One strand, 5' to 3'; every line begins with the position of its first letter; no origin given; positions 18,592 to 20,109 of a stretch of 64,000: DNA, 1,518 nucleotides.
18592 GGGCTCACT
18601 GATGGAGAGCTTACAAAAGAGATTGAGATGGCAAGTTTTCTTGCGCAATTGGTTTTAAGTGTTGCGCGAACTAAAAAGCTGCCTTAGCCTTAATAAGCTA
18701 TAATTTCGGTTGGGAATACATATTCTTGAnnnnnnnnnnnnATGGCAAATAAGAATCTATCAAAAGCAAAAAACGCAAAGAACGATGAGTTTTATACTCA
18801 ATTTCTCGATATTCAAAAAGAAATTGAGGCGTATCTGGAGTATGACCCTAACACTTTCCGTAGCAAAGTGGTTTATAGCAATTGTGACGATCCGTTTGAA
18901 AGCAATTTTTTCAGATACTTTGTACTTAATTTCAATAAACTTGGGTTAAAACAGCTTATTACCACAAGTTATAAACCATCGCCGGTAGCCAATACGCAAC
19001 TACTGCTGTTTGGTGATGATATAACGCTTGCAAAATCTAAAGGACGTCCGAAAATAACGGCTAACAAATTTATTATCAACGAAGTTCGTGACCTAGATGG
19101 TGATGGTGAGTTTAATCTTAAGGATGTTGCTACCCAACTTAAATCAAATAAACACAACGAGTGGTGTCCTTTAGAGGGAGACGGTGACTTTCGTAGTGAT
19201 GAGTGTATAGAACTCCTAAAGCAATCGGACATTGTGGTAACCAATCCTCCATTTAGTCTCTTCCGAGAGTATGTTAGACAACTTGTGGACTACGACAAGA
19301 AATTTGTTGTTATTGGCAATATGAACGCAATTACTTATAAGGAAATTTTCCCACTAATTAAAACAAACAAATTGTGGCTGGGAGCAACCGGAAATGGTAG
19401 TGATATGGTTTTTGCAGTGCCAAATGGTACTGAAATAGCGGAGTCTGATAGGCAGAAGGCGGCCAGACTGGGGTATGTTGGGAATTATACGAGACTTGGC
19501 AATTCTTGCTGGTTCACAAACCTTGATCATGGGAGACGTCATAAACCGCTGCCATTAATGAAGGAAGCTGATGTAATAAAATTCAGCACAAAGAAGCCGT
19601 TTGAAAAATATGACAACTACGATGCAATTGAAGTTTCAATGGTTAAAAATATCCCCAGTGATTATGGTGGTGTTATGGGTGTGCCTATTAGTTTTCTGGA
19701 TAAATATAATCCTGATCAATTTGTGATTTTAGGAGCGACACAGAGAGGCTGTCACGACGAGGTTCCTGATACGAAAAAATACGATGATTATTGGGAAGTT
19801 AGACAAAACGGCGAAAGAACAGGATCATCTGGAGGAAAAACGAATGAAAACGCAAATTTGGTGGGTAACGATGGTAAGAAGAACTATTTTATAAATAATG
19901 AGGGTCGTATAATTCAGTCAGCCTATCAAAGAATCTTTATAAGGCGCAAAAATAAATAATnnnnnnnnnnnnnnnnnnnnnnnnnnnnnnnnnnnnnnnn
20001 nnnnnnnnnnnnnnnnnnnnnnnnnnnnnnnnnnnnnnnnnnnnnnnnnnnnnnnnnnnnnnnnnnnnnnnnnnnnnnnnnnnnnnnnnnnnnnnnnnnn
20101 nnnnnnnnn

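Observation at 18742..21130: Methyltransferase plus DUF262-HNH as a candidate new Type II-like R-M pair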

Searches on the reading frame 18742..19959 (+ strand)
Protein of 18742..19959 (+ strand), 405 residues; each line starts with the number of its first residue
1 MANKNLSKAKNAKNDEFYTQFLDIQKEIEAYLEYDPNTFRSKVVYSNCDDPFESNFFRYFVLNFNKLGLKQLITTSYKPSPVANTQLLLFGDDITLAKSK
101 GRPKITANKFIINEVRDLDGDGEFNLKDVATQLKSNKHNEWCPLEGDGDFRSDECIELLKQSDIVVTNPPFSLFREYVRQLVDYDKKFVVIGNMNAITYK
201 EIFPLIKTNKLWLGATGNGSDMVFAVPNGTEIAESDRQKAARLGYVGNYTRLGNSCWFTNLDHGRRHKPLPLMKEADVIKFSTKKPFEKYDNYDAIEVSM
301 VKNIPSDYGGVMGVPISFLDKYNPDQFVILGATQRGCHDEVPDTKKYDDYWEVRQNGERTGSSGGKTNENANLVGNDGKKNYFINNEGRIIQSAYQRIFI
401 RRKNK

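Call 3: search_protein_families(library=pfam, proteins=[window:18742-19959:+], max_evalue=0.01)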
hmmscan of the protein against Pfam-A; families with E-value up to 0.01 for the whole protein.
window:18742-19959:+ (405 aa): 1 family
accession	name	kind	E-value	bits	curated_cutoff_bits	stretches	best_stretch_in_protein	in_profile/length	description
PF13651.11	EcoRI_methylase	-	1.5e-127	426.1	26.4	1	5-403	1-345/345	Adenine-specific methyltransferase EcoRI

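Call 4: search_protein_families(library=padloc, proteins=[window:18742-19959:+], max_evalue=0.01)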
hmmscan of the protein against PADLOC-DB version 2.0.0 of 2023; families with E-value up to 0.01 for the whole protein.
window:18742-19959:+ (405 aa): 1 family
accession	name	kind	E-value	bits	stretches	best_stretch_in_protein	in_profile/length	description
PDLC03297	MTase_II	-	1.1e-107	358.3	1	3-335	7-295/332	Type II methyltransferase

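Call 5: search_protein_families(library=ncbifam, proteins=[window:18742-19959:+], max_evalue=0.01)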
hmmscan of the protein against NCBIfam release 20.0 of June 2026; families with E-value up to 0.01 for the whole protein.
window:18742-19959:+ (405 aa): 0 families

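Call 7: search_solved_structures(query=window:18742-19959:+, max_evalue=1, show_alignments=1)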
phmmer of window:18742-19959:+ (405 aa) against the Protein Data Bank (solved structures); distinct sequences matched with E-value up to 1: 1.
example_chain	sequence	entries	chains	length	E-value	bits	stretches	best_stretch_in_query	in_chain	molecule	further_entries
2r6u_A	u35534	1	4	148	0.6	12.1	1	307-391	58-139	Uncharacterized protein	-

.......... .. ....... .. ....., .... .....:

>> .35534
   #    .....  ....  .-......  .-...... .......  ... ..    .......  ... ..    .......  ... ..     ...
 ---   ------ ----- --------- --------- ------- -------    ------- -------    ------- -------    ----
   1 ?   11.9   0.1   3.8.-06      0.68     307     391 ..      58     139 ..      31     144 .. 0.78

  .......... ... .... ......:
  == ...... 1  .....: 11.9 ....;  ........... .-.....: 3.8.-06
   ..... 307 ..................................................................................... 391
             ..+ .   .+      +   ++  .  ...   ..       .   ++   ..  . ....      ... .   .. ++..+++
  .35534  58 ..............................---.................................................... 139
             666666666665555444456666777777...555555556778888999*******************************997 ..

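Call 66: find_related_loci(query=window:18742-19959:+, collection=viral_contigs, flank=3000)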
Query window:18742-19959:+ (405 aa) in viral_contigs; peptide patterns used: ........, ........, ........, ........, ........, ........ (x = any residue, [..] = any of these).
42 stretches matched a pattern; 37 encode a relative of the query (tblastn E <= 1e-3); 35 distinct loci.
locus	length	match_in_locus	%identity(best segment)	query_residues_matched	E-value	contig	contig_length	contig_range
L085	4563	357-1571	71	1-403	0e+0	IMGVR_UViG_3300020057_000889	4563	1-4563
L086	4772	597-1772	72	1-403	0e+0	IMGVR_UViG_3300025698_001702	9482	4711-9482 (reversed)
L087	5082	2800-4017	63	1-403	2e-178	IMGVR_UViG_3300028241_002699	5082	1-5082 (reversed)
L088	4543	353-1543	60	1-403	7e-155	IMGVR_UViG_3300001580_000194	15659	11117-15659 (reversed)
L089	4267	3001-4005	69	2-334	1e-151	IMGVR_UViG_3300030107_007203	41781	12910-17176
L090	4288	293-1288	69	4-333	2e-149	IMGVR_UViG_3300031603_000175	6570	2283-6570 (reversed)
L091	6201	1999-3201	57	1-405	2e-146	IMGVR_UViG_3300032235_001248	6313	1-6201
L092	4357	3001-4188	56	1-400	1e-141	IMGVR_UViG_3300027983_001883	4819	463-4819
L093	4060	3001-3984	63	1-334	3e-140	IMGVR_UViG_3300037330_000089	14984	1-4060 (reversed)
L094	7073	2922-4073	52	1-403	6e-126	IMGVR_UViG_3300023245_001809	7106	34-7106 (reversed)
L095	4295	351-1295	59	3-331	5e-124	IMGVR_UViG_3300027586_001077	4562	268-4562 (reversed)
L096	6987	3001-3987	56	1-335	2e-121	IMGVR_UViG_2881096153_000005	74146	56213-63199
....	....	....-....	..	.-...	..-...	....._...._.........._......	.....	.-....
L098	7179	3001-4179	44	1-404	1e-100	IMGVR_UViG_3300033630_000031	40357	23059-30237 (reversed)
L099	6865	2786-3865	47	1-373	2e-100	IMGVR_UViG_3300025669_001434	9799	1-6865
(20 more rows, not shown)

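Call 72: list_cluster_members(proteins=[P0187, P0001, window:18742-19959:+])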
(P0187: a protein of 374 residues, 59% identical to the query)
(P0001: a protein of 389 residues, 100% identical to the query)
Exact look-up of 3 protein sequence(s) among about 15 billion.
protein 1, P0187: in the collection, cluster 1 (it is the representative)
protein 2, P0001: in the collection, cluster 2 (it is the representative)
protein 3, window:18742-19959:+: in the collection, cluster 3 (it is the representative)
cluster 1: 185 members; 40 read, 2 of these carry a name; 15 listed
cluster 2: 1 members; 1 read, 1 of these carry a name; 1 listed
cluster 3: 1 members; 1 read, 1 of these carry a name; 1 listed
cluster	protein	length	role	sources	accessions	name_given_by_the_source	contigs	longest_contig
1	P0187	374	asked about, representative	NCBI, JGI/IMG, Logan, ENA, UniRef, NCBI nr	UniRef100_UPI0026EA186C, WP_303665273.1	GmrSD restriction endonuclease domain-containing protein n=1 Tax=Ruminococcus bromii ... | DUF262 domain-containing protein [Ruminococcus bromii]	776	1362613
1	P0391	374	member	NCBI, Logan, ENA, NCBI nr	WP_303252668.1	DUF262 domain-containing protein [uncultured Ruminococcus sp.]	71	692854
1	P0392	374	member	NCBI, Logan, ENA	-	-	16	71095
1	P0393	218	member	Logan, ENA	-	-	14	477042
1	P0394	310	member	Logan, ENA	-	-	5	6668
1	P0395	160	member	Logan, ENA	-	-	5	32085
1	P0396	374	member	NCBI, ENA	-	-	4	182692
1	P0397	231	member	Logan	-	-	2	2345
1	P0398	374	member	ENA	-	-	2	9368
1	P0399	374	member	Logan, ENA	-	-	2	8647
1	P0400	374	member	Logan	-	-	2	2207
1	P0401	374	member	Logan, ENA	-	-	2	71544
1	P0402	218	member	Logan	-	-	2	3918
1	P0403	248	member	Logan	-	-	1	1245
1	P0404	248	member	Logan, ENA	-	-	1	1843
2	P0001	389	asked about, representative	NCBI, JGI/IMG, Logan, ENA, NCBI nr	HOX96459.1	MAG TPA: DUF262 domain-containing protein [Candidatus Woesebacteria bacterium] | DUF262 domain-containing protein [Candidatus Woesebacteria bacterium]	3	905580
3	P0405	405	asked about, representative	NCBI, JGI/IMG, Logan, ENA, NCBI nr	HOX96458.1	MAG TPA: adenine-specific methyltransferase EcoRI family protein [Candidatus ... | adenine-specific methyltransferase EcoRI family protein [Candidatus Woesebacteria ...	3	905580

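Call 82: search_dna_similar(query=window:18742-19959:+, collection=plasmids, mode=protein, max_rows=40, rows=spread, max_evalue=0.001)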
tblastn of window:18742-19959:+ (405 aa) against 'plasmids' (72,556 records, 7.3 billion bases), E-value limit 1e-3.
Records with a match: 98; places in all: 106; records where one place covers at least 80% of the query: 36.
Best place of each record, by identity: 60-80% 6; <60% 92.
By first word of the organism name: Lactococcus 21; Enterococcus 12; Lactiplantibacillus 9; Escherichia 6; Raoultella 4; Rhodococcus 3; Leuconostoc 3; Apilactobacillus 3; Klebsiella 3; Variovorax 3; and 25 more.
By predicted mobility (MOB-suite, as given by PLSDB): mobilizable 50; non-mobilizable 34; conjugative 14.
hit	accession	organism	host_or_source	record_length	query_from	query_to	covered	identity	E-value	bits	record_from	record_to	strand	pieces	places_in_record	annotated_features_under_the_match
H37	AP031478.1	Moraxella osloensis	Homo sapiens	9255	15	402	96%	52.6%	3e-124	402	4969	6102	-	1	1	adenine-specific methyltransferase EcoRI family protein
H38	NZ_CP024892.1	Rhodococcus ruber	cell culture,activated sludge from ...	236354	15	404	96%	48.1%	9e-100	332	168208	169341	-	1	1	adenine-specific methyltransferase EcoRI family protein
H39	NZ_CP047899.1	Pseudarthrobacter psychrotolerans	Single cell,Antarctic soil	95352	15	403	96%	45.6%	7e-96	321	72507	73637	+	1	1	adenine-specific methyltransferase EcoRI family protein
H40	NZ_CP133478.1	Leuconostoc mesenteroides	Homo sapiens,cell culture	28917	15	402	96%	43.0%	1e-91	308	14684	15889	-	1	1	adenine-specific methyltransferase EcoRI family protein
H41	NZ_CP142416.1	Enterococcus faecium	Bovine,milk sample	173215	15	403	96%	41.2%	2e-70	248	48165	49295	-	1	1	adenine-specific methyltransferase EcoRI family protein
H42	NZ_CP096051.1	Enterococcus faecium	piglet,cell culture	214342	15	403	96%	41.2%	2e-70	248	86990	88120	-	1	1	adenine-specific methyltransferase EcoRI family protein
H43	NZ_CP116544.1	Enterococcus faecium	Bos taurus,whole organism,fecal sample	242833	15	403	96%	41.2%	2e-70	248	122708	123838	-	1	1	adenine-specific methyltransferase EcoRI family protein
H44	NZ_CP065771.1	Enterococcus faecium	Homo sapiens,Digestive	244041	15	403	96%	41.2%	2e-70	248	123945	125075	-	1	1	adenine-specific methyltransferase EcoRI family protein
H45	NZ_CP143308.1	Paracoccus marcusii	Soil sample,soil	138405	15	347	82%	47.8%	4e-73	302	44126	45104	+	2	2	adenine-specific methyltransferase EcoRI family protein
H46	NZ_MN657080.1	Psychrobacter sp.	-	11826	15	404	96%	40.7%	9e-70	245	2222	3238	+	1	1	type II toxin-antitoxin system RelB/DinJ family antitoxin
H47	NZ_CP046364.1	Macrococcoides canis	dog,swabs,ear infection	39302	15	361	86%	44.9%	5e-73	255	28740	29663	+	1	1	adenine-specific methyltransferase EcoRI family protein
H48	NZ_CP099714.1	Dietzia kunjamensis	cell culture,water from a container for ...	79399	15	403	96%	39.1%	2e-73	256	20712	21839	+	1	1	adenine-specific methyltransferase EcoRI family protein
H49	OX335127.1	Apilactobacillus kunkeei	Apis mellifera,European honeybee,honey ...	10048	15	331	78%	47.5%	3e-88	299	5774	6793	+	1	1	hypothetical protein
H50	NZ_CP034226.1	Ligilactobacillus agilis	Chicken,Mixed culture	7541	15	334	79%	46.6%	5e-73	255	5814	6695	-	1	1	adenine-specific methyltransferase EcoRI family protein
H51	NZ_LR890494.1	Klebsiella pneumoniae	Homo sapiens,urine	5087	15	330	78%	46.7%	7e-68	240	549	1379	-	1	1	adenine-specific methyltransferase EcoRI family protein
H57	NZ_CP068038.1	Escherichia coli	swine,intestinal tract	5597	15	330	78%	44.8%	1e-68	242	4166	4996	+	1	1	adenine-specific methyltransferase EcoRI family protein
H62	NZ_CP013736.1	Campylobacter coli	organic chicken farm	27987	15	348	82%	39.2%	8e-58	211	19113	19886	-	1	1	adenine-specific methyltransferase EcoRI family protein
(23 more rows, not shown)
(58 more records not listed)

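Call 83: get_annotated_region(hit=H57, flank=3000)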
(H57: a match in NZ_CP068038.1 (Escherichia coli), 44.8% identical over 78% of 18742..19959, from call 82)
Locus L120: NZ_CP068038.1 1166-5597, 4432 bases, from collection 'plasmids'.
description: Escherichia coli strain U90 plasmid pU90-3, complete sequence
organism: Escherichia coli (NCBI taxid 562)
taxonomy: Bacteria; Pseudomonadota; Gammaproteobacteria; Enterobacterales; Enterobacteriaceae; Escherichia; Escherichia coli
host: -; source: swine,intestinal tract; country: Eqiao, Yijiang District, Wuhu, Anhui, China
typing (MOB-suite, as given by PLSDB): mobilizable; replicon rep_cluster_2350,rep_cluster_2370; relaxase MOBP
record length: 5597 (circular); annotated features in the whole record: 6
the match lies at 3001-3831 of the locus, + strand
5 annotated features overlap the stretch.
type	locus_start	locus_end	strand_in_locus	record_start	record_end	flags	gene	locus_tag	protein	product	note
CDS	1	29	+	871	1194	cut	-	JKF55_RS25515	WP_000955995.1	plasmid mobilization relaxosome protein MobC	-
CDS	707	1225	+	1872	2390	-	-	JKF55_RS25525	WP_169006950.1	MbeB family mobilization protein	-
CDS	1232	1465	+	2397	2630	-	-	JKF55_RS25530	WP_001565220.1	MbeD family mobilization/exclusion protein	-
CDS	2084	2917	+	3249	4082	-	-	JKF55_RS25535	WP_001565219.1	type-2 restriction enzyme EcoRI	-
CDS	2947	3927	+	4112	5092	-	-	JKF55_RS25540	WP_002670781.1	adenine-specific methyltransferase EcoRI family protein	-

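Call 84: get_annotated_region(hit=H62, flank=3000)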
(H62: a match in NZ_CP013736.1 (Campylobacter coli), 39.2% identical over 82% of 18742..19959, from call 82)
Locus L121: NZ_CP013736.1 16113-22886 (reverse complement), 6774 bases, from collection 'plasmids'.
description: Campylobacter coli strain OR12 plasmid pOR12CC42, complete sequence
organism: Campylobacter coli (NCBI taxid 195)
taxonomy: Bacteria; Campylobacterota; Epsilonproteobacteria; Campylobacterales; Campylobacteraceae; Campylobacter; Campylobacter coli
host: -; source: organic chicken farm; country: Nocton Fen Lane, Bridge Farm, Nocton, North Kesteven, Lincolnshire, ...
typing (MOB-suite, as given by PLSDB): conjugative; relaxase MOBP; mating-pair formation MPF_T
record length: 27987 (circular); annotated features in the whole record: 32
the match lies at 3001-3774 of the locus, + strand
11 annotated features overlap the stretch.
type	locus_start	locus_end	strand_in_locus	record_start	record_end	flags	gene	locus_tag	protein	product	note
CDS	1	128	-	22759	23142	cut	-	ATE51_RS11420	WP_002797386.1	DNA transfer protein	-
CDS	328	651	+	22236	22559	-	-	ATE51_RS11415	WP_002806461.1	hypothetical protein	-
CDS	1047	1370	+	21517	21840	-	-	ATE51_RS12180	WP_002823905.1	hypothetical protein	-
CDS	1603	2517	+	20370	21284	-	-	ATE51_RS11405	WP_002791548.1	hypothetical protein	-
CDS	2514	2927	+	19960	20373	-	-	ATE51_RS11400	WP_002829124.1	type II toxin-antitoxin system VapC family toxin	-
CDS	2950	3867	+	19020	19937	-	-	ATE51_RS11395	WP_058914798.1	adenine-specific methyltransferase EcoRI family protein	-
CDS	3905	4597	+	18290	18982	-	-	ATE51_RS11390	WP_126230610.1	hypothetical protein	-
CDS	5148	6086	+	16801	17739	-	trbB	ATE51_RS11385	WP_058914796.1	P-type conjugative transfer ATPase TrbB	-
CDS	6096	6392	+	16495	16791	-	-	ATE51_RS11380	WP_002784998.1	TrbC/VirB2 family protein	-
CDS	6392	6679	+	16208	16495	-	trbD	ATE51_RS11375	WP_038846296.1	conjugal transfer protein TrbD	-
CDS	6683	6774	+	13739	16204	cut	-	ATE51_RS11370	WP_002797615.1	conjugal transfer protein TrbE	-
